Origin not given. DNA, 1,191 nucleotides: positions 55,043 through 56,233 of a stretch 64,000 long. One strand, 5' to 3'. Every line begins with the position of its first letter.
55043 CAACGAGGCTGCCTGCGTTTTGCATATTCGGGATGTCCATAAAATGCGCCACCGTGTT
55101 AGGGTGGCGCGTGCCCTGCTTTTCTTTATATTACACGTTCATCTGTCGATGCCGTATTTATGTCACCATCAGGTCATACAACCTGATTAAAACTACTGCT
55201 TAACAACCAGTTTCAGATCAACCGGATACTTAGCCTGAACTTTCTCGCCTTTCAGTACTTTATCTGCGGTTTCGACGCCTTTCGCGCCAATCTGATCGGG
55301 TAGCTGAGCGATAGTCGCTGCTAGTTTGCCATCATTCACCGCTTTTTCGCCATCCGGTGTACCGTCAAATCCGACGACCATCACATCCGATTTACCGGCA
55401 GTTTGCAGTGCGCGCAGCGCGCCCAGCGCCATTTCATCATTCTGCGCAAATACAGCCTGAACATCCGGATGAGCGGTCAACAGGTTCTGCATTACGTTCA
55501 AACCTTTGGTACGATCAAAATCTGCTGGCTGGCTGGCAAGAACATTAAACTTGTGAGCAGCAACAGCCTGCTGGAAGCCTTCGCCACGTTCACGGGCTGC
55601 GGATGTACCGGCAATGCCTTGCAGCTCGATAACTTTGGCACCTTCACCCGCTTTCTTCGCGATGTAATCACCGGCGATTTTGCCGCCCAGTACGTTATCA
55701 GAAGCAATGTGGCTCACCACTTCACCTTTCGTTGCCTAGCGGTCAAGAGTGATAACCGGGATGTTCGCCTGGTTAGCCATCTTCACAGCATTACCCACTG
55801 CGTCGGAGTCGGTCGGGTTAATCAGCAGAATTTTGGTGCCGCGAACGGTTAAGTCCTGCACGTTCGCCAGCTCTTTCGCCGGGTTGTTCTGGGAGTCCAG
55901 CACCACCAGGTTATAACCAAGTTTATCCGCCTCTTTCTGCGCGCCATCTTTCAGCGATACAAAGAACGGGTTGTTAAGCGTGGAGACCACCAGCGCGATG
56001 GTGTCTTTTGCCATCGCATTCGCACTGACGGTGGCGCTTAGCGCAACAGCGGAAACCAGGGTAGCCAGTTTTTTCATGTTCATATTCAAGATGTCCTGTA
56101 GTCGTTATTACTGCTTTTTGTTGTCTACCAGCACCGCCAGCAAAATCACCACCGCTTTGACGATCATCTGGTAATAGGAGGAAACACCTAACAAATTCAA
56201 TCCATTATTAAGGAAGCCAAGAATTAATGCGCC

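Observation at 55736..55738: In-frame amber stop codon splits rbsB in an otherwise intact ribose operon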

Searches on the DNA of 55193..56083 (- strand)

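Call 4: search_dna_similar(query=window:55193-56083:-, collection=ecoli_genomes, mode=near, max_rows=40)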
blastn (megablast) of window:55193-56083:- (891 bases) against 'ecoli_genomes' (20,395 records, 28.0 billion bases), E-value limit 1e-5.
Records with a match: 5399; places in all: 5404; records where one place covers at least 80% of the query: 5399.
Genomes with a match: 5398 of 5426; with a place that covers at least 80% of the query: 5398. Places per genome that has any: lowest 1, median 1, highest 2. On chromosomes: 5403 places; on plasmids: 1.
Best place of each record, by identity: >=99% 190; 95-99% 5209.
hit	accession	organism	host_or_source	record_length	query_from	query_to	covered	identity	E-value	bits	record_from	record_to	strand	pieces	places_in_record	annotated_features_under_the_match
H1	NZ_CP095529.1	Escherichia coli strain GN06156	Homo sapiens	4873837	1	891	100%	99.4%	0e+0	1618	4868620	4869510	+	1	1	rbsB: ribose ABC transporter substrate-binding protein RbsB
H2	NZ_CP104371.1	Escherichia coli strain 2021CK-01784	Homo sapiens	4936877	1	891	100%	99.4%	0e+0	1618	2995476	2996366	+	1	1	rbsB: ribose ABC transporter substrate-binding protein RbsB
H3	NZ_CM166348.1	Escherichia coli strain CH4796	Homo sapiens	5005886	1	891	100%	99.4%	0e+0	1618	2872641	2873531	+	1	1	rbsB: ribose ABC transporter substrate-binding protein RbsB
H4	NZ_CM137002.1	Escherichia coli strain LSC52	Homo sapiens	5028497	1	891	100%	99.4%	0e+0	1618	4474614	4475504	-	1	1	rbsB: ribose ABC transporter substrate-binding protein RbsB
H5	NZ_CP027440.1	Escherichia coli strain 2012C-4502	Homo sapiens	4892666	1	891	100%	99.3%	0e+0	1613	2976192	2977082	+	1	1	rbsB: ribose ABC transporter substrate-binding protein RbsB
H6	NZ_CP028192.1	Escherichia coli strain CFSAN018748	tissue and/or biological fluid swine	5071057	1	891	100%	99.2%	0e+0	1607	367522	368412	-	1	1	rbsB: ribose ABC transporter substrate-binding protein RbsB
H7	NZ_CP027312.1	Escherichia coli strain 2013C-3181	Homo sapiens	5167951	1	891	100%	99.2%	0e+0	1607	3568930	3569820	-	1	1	rbsB: ribose ABC transporter substrate-binding protein RbsB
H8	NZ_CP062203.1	Escherichia coli strain K_EC180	swine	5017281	1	891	100%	99.2%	0e+0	1607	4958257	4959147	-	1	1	rbsB: ribose ABC transporter substrate-binding protein RbsB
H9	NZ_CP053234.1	Escherichia coli strain SCU-106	Homo sapiens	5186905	1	891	100%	99.2%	0e+0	1607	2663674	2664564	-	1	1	rbsB: ribose ABC transporter substrate-binding protein RbsB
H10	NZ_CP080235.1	Escherichia coli O139:H1 strain W13-16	Sus scrofa scrofa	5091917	1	891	100%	99.2%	0e+0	1607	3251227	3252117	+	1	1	rbsB: ribose ABC transporter substrate-binding protein RbsB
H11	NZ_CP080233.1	Escherichia coli O139:H1 strain P15-25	Sus scrofa domesticus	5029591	1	891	100%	99.2%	0e+0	1607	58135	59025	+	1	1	rbsB: ribose ABC transporter substrate-binding protein RbsB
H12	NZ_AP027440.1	Escherichia coli strain EC556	Sus scrofa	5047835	1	891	100%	99.2%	0e+0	1607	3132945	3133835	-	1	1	rbsB: ribose ABC transporter substrate-binding protein RbsB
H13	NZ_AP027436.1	Escherichia coli strain EC571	Sus scrofa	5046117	1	891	100%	99.2%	0e+0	1607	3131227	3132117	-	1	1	rbsB: ribose ABC transporter substrate-binding protein RbsB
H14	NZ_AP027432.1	Escherichia coli strain EC581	Sus scrofa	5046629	1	891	100%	99.2%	0e+0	1607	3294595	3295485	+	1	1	rbsB: ribose ABC transporter substrate-binding protein RbsB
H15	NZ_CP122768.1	Escherichia coli strain ETEC1738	Sus scrofa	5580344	1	891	100%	99.2%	0e+0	1607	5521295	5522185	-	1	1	rbsB: ribose ABC transporter substrate-binding protein RbsB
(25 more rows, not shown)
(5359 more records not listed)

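Call 6: get_annotated_region(hit=H1, flank=6000)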
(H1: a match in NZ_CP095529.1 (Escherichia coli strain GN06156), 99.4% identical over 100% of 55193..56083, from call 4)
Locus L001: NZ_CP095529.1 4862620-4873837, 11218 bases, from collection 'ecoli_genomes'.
description: Escherichia coli strain GN06156 chromosome, complete genome
organism: Escherichia coli strain GN06156 (NCBI taxid 562)
replicon: chromosome; assembly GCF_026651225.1
host: Homo sapiens; source: blood; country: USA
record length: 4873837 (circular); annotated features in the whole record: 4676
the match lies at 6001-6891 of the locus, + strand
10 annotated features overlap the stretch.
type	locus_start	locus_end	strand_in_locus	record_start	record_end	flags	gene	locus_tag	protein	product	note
CDS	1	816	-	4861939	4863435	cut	ravA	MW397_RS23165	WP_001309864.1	ATPase RavA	-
CDS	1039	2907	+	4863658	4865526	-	kup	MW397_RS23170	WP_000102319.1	low affinity potassium transporter Kup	-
CDS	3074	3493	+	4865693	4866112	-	rbsD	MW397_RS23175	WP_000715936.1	D-ribose pyranase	-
CDS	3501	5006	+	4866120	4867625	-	rbsA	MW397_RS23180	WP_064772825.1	ribose ABC transporter ATP-binding protein RbsA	-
CDS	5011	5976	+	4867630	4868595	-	rbsC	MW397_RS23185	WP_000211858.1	ribose ABC transporter permease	-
CDS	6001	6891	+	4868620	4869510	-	rbsB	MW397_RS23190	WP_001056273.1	ribose ABC transporter substrate-binding protein RbsB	-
CDS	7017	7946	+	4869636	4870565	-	rbsK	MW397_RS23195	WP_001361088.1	ribokinase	-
CDS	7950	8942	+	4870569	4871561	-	rbsR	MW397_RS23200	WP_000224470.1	ribose operon transcriptional repressor RbsR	-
CDS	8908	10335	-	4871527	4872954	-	mdtD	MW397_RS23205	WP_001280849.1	multidrug transporter subunit MdtD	-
CDS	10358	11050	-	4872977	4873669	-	yieP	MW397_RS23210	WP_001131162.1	FadR/GntR family transcriptional regulator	-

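Call 19: search_dna_similar(query=window:55707-55767:-, collection=ecoli_genomes, mode=near, max_rows=60)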
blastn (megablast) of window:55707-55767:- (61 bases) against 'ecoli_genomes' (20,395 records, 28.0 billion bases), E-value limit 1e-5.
Records with a match: 5388; places in all: 5392; records where one place covers at least 80% of the query: 5388.
Genomes with a match: 5387 of 5426; with a place that covers at least 80% of the query: 5387. Places per genome that has any: lowest 1, median 1, highest 2. On chromosomes: 5391 places; on plasmids: 1.
Best place of each record, by identity: 95-99% 5385; 90-95% 3.
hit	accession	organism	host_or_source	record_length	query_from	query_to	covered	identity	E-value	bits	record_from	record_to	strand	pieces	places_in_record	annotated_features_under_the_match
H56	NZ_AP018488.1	Escherichia coli O157:H7 strain PV15-279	Homo sapiens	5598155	1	61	100%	98.4%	2e-21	108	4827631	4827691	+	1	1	rbsB: ribose ABC transporter substrate-binding protein RbsB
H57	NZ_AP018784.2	Escherichia coli strain SK1144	-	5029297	1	61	100%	98.4%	2e-21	108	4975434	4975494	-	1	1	rbsB: ribose ABC transporter substrate-binding protein RbsB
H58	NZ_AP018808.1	Escherichia coli strain E2865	Bos taurus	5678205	1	61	100%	98.4%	2e-21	108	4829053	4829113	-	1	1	rbsB: ribose ABC transporter substrate-binding protein RbsB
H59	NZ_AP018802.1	Escherichia coli strain E2863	Bos taurus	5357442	1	61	100%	98.4%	2e-21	108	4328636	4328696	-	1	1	rbsB: ribose ABC transporter substrate-binding protein RbsB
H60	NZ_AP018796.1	Escherichia coli strain E2855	Bos taurus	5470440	1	61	100%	98.4%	2e-21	108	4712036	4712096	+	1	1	rbsB: ribose ABC transporter substrate-binding protein RbsB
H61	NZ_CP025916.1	Escherichia coli strain 120899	Homo sapiens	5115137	1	61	100%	98.4%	2e-21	108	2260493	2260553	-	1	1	rbsB: ribose ABC transporter substrate-binding protein RbsB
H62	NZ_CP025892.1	Escherichia coli strain 503025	Homo sapiens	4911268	1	61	100%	98.4%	2e-21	108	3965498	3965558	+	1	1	rbsB: ribose ABC transporter substrate-binding protein RbsB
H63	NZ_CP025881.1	Escherichia coli strain 503440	Homo sapiens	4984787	1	61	100%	98.4%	2e-21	108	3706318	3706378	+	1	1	rbsB: ribose ABC transporter substrate-binding protein RbsB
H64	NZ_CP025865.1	Escherichia coli strain 504211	Homo sapiens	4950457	1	61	100%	98.4%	2e-21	108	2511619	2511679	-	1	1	rbsB: ribose ABC transporter substrate-binding protein RbsB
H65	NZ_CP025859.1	Escherichia coli strain 504239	Homo sapiens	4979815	1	61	100%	98.4%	2e-21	108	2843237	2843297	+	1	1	rbsB: ribose ABC transporter substrate-binding protein RbsB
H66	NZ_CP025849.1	Escherichia coli strain 600468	Homo sapiens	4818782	1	61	100%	98.4%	2e-21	108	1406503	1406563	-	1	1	rbsB: ribose ABC transporter substrate-binding protein RbsB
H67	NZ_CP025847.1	Escherichia coli strain 602354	Homo sapiens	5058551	1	61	100%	98.4%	2e-21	108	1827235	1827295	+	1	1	rbsB: ribose ABC transporter substrate-binding protein RbsB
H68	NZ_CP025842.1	Escherichia coli strain 720632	Homo sapiens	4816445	1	61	100%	98.4%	2e-21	108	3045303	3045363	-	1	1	rbsB: ribose ABC transporter substrate-binding protein RbsB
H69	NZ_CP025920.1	Escherichia coli strain 103605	Homo sapiens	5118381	1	61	100%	98.4%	2e-21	108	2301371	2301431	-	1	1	rbsB: ribose ABC transporter substrate-binding protein RbsB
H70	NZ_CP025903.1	Escherichia coli strain 300709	Homo sapiens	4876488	1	61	100%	98.4%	2e-21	108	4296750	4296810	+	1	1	rbsB: ribose ABC transporter substrate-binding protein RbsB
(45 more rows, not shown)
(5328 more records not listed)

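Call 50: search_dna_similar(query=L005:1-11210:+, collection=ecoli_genomes, mode=near, max_rows=4)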
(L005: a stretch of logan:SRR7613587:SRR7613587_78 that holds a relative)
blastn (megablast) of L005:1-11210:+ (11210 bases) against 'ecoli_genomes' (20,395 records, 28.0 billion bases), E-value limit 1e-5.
Records with a match: 5428; places in all: 15680; records where one place covers at least 80% of the query: 5392.
Genomes with a match: 5425 of 5426; with a place that covers at least 80% of the query: 5392. Places per genome that has any: lowest 1, median 3, highest 4. On chromosomes: 15676 places; on plasmids: 4.
Best place of each record, by identity: >=99% 1049; 95-99% 4379.
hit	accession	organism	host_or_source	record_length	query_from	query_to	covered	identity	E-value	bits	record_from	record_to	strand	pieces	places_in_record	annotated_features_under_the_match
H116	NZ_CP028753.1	Escherichia coli strain A22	possum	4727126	1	11210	100%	100.0%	0e+0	20685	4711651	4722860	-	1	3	kup: low affinity potassium transporter Kup | rbsA: ribose ABC transporter ATP-binding protein RbsA | mdtD: multidrug transporter subunit MdtD | rbsR: ribose operon transcriptional repressor RbsR | rbsC: ribose ABC transporter permease | and 5 other names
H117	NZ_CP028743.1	Escherichia coli strain A32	Phascolarctos cinereus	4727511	1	11210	100%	100.0%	0e+0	20685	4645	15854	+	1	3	kup: low affinity potassium transporter Kup | rbsA: ribose ABC transporter ATP-binding protein RbsA | mdtD: multidrug transporter subunit MdtD | rbsR: ribose operon transcriptional repressor RbsR | rbsC: ribose ABC transporter permease | and 5 other names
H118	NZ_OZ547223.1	Escherichia coli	Homo sapiens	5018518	1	11210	100%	99.8%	0e+0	20607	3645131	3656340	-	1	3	kup: low affinity potassium transporter Kup | rbsA: ribose ABC transporter ATP-binding protein RbsA | mdtD: multidrug transporter subunit MdtD | rbsR: ribose operon transcriptional repressor RbsR | rbsC: ribose ABC transporter permease | and 5 other names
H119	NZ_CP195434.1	Escherichia coli strain 23AR0806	Homo sapiens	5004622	1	11210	100%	99.8%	0e+0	20602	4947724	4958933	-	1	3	kup: low affinity potassium transporter Kup | rbsA: ribose ABC transporter ATP-binding protein RbsA | mdtD: multidrug transporter subunit MdtD | rbsR: ribose operon transcriptional repressor RbsR | rbsC: ribose ABC transporter permease | and 5 other names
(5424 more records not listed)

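Call 51: search_dna_similar(query=L012:1-11194:+, collection=ecoli_genomes, mode=near, max_rows=4)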
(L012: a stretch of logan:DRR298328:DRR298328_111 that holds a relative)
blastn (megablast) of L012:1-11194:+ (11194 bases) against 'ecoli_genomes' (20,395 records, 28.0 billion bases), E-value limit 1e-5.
Records with a match: 5425; places in all: 5445; records where one place covers at least 80% of the query: 5392.
Genomes with a match: 5424 of 5426; with a place that covers at least 80% of the query: 5392. Places per genome that has any: lowest 1, median 1, highest 2. On chromosomes: 5444 places; on plasmids: 1.
Best place of each record, by identity: >=99% 3560; 95-99% 1865.
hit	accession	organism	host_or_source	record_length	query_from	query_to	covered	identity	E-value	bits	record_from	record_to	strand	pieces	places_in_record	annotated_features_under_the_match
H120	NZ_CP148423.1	Escherichia coli strain Z1323CEC0015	Chicken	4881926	1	11194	100%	100.0%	0e+0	20666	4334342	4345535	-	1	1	kup: low affinity potassium transporter Kup | rbsA: ribose ABC transporter ATP-binding protein RbsA | mdtD: multidrug transporter subunit MdtD | rbsR: ribose operon transcriptional repressor RbsR | rbsC: ribose ABC transporter permease | and 5 other names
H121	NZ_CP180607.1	Escherichia coli strain PS1Thumoskin9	Homo sapiens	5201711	1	11194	100%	100.0%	0e+0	20661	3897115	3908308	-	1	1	kup: low affinity potassium transporter Kup | rbsA: ribose ABC transporter ATP-binding protein RbsA | mdtD: multidrug transporter subunit MdtD | rbsR: ribose operon transcriptional repressor RbsR | rbsC: ribose ABC transporter permease | and 5 other names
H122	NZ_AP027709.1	Escherichia coli strain PSS-15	Homo sapiens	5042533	1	11194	100%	100.0%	0e+0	20655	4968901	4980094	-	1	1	kup: low affinity potassium transporter Kup | rbsA: ribose ABC transporter ATP-binding protein RbsA | mdtD: multidrug transporter subunit MdtD | rbsR: ribose operon transcriptional repressor RbsR | rbsC: ribose ABC transporter permease | and 5 other names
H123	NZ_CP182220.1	Escherichia coli strain CD45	rabbit farm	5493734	1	11194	100%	100.0%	0e+0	20655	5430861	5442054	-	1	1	kup: low affinity potassium transporter Kup | rbsA: ribose ABC transporter ATP-binding protein RbsA | mdtD: multidrug transporter subunit MdtD | rbsR: ribose operon transcriptional repressor RbsR | rbsC: ribose ABC transporter permease | and 5 other names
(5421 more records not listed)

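Call 52: search_dna_similar(query=L011:1-11194:+, collection=ecoli_genomes, mode=near, max_rows=4)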
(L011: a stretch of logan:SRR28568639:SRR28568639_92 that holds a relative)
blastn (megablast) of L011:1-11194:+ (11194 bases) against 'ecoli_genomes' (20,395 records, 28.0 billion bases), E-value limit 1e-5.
Records with a match: 5425; places in all: 5445; records where one place covers at least 80% of the query: 5392.
Genomes with a match: 5424 of 5426; with a place that covers at least 80% of the query: 5392. Places per genome that has any: lowest 1, median 1, highest 2. On chromosomes: 5444 places; on plasmids: 1.
Best place of each record, by identity: >=99% 487; 95-99% 4938.
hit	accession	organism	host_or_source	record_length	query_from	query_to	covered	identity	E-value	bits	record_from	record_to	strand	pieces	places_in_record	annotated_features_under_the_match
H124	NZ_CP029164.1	Escherichia coli strain 104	chicken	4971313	1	11194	100%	100.0%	0e+0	20666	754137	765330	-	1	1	kup: low affinity potassium transporter Kup | rbsA: ribose ABC transporter ATP-binding protein RbsA | mdtD: multidrug transporter subunit MdtD | rbsR: ribose operon transcriptional repressor RbsR | rbsC: ribose ABC transporter permease | and 5 other names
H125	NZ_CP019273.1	Escherichia coli strain 13P477T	pig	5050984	1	11194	100%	100.0%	0e+0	20666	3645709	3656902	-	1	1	kup: low affinity potassium transporter Kup | rbsA: ribose ABC transporter ATP-binding protein RbsA | mdtD: multidrug transporter subunit MdtD | rbsR: ribose operon transcriptional repressor RbsR | rbsC: ribose ABC transporter permease | and 5 other names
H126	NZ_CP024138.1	Escherichia coli strain 14EC020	clinical patient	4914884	1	11194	100%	100.0%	0e+0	20666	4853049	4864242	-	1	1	kup: low affinity potassium transporter Kup | rbsA: ribose ABC transporter ATP-binding protein RbsA | mdtD: multidrug transporter subunit MdtD | rbsR: ribose operon transcriptional repressor RbsR | rbsC: ribose ABC transporter permease | and 5 other names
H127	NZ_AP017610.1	Escherichia coli strain 20Ec-P-124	Sus scrofa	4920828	1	11194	100%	100.0%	0e+0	20666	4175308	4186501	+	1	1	kup: low affinity potassium transporter Kup | rbsA: ribose ABC transporter ATP-binding protein RbsA | mdtD: multidrug transporter subunit MdtD | rbsR: ribose operon transcriptional repressor RbsR | rbsC: ribose ABC transporter permease | and 5 other names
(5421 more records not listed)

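Call 53: get_annotated_region(hit=H116, flank=0)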
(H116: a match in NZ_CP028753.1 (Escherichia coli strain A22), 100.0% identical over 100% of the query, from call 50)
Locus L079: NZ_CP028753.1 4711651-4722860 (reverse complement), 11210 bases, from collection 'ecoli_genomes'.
description: Escherichia coli strain A22 chromosome, complete genome
organism: Escherichia coli strain A22 (NCBI taxid 562)
replicon: chromosome; assembly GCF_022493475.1
host: possum; source: feces; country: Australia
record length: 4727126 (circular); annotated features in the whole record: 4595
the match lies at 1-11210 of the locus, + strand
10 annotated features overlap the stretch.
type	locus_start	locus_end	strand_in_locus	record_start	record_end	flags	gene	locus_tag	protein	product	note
CDS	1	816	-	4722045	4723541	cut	ravA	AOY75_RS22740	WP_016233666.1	ATPase RavA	-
CDS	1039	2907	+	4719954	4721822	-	kup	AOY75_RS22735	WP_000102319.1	low affinity potassium transporter Kup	-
CDS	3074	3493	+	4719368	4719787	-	rbsD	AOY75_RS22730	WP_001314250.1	D-ribose pyranase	-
CDS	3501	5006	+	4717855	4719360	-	rbsA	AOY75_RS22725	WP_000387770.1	ribose ABC transporter ATP-binding protein RbsA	-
CDS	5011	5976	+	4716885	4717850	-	rbsC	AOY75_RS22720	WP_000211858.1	ribose ABC transporter permease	-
CDS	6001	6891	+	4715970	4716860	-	rbsB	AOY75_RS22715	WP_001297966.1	ribose ABC transporter substrate-binding protein RbsB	-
CDS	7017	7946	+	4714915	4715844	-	rbsK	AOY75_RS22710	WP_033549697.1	ribokinase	-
CDS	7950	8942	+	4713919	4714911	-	rbsR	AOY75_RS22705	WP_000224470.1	ribose operon transcriptional repressor RbsR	-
CDS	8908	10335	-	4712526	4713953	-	mdtD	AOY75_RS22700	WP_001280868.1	multidrug transporter subunit MdtD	-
CDS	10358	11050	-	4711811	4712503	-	yieP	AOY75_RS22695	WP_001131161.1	FadR/GntR family transcriptional regulator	-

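Call 54: get_annotated_region(hit=H120, flank=0)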
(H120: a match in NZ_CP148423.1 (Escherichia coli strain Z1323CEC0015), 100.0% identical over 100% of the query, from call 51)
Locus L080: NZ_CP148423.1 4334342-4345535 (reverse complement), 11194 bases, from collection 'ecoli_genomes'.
description: Escherichia coli strain Z1323CEC0015 chromosome, complete genome
organism: Escherichia coli strain Z1323CEC0015 (NCBI taxid 562)
replicon: chromosome; assembly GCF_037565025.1
host: Chicken; source: -; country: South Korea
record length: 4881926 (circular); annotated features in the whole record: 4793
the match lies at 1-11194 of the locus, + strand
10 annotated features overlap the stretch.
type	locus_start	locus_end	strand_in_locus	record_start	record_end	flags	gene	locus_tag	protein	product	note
CDS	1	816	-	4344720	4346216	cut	ravA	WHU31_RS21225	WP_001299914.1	ATPase RavA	-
CDS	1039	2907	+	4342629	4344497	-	kup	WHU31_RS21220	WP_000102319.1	low affinity potassium transporter Kup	-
CDS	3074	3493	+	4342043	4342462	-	rbsD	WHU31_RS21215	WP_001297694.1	D-ribose pyranase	-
CDS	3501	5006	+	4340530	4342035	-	rbsA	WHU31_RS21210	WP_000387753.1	ribose ABC transporter ATP-binding protein RbsA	-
CDS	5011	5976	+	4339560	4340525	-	rbsC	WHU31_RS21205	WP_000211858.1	ribose ABC transporter permease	-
CDS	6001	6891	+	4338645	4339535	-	rbsB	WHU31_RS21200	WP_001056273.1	ribose ABC transporter substrate-binding protein RbsB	-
CDS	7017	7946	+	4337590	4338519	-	rbsK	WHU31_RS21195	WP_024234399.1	ribokinase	-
CDS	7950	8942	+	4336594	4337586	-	rbsR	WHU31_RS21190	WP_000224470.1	ribose operon transcriptional repressor RbsR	-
CDS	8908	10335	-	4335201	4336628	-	mdtD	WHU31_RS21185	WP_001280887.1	multidrug transporter subunit MdtD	-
CDS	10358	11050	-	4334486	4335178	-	yieP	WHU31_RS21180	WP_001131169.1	FadR/GntR family transcriptional regulator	-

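Call 55: get_annotated_region(hit=H124, flank=0)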
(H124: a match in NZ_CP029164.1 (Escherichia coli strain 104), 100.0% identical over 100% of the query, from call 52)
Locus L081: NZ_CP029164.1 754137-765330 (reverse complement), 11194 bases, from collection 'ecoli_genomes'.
description: Escherichia coli strain 104 chromosome, complete genome
organism: Escherichia coli strain 104 (NCBI taxid 562)
replicon: chromosome; assembly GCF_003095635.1
host: -; source: chicken; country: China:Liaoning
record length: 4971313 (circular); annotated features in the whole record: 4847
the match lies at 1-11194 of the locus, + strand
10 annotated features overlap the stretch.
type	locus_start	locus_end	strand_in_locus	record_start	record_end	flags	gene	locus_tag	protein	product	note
CDS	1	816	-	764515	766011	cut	ravA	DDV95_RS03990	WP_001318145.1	ATPase RavA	-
CDS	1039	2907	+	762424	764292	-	kup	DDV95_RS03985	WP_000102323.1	low affinity potassium transporter Kup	-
CDS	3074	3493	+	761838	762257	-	rbsD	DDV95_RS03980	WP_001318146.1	D-ribose pyranase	-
CDS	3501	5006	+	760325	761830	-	rbsA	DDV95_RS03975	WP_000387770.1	ribose ABC transporter ATP-binding protein RbsA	-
CDS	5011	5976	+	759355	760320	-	rbsC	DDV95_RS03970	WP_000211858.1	ribose ABC transporter permease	-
CDS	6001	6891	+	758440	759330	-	rbsB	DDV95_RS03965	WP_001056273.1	ribose ABC transporter substrate-binding protein RbsB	-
CDS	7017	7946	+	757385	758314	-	rbsK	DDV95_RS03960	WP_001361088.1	ribokinase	-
CDS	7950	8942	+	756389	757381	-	rbsR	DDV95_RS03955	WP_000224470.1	ribose operon transcriptional repressor RbsR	-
CDS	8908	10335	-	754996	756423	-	mdtD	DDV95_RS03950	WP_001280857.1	multidrug transporter subunit MdtD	-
CDS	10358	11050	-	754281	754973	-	yieP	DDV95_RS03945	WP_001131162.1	FadR/GntR family transcriptional regulator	-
